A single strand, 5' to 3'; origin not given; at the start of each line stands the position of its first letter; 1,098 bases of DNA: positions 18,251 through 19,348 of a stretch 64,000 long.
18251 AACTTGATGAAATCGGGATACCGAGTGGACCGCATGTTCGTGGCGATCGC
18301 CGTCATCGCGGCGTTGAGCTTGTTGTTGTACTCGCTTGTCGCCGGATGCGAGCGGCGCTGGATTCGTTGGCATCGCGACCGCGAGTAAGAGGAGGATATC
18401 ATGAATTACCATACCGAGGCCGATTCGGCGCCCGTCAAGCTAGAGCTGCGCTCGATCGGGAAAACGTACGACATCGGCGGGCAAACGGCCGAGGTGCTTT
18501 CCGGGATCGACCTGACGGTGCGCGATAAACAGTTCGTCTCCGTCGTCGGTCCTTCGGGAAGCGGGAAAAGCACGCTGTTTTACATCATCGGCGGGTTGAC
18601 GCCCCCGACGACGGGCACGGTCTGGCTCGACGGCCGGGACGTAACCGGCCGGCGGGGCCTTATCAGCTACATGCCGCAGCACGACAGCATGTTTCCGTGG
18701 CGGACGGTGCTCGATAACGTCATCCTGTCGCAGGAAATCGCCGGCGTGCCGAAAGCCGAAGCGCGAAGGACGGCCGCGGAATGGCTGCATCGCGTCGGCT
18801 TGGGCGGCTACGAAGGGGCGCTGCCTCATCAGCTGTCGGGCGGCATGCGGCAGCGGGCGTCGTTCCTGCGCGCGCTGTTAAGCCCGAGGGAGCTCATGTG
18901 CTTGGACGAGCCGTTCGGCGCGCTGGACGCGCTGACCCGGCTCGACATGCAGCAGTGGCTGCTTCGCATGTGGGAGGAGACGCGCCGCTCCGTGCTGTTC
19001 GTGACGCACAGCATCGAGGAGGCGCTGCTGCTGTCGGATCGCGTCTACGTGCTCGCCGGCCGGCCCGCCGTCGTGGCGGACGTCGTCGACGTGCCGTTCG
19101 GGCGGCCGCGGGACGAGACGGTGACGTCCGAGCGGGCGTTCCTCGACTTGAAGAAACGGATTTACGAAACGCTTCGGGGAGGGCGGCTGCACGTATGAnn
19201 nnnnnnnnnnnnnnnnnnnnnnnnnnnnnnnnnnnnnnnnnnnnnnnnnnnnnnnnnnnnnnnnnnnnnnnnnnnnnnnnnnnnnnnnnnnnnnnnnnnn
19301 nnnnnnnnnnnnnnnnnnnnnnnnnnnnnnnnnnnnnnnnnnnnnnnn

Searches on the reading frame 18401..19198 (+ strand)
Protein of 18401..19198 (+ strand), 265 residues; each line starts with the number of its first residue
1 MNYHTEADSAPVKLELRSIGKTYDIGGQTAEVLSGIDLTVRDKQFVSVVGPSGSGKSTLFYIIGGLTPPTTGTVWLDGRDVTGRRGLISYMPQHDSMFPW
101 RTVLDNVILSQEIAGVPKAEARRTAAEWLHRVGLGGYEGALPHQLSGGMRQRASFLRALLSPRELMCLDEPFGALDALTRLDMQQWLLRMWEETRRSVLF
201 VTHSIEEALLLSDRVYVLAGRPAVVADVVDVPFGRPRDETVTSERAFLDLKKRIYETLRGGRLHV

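Call 24: find_encoding_contigs(protein=window:18401-19198:+, flank=10000, max_places=1)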
Protein window:18401-19198:+ (265 aa): 2 contigs read that carry it; 1 place shown.
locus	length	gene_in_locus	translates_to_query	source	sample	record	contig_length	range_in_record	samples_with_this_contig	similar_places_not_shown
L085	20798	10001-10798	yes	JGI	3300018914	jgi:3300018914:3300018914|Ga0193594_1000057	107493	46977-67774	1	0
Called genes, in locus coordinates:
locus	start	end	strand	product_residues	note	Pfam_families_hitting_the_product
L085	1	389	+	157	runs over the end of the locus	PF22381:Staph_reg_Sar_Rot (weak), PF12802:MarR_2, PF01047:MarR, PF13463:HTH_27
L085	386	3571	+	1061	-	PF03176:MMPL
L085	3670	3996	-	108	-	-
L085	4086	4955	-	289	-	PF05067:Mn_catalase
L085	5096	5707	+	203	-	PF03167:UDG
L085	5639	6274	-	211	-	-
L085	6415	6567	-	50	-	-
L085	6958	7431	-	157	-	PF04308:RNaseH_like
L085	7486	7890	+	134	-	-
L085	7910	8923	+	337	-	PF09084:NMT1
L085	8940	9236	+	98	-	PF01910:Thiamine_BP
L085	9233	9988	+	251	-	PF00528:BPD_transp_1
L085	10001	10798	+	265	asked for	PF00005:ABC_tran, PF13304:AAA_21 (faint)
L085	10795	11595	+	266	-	PF01026:TatD_DNase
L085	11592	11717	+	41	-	-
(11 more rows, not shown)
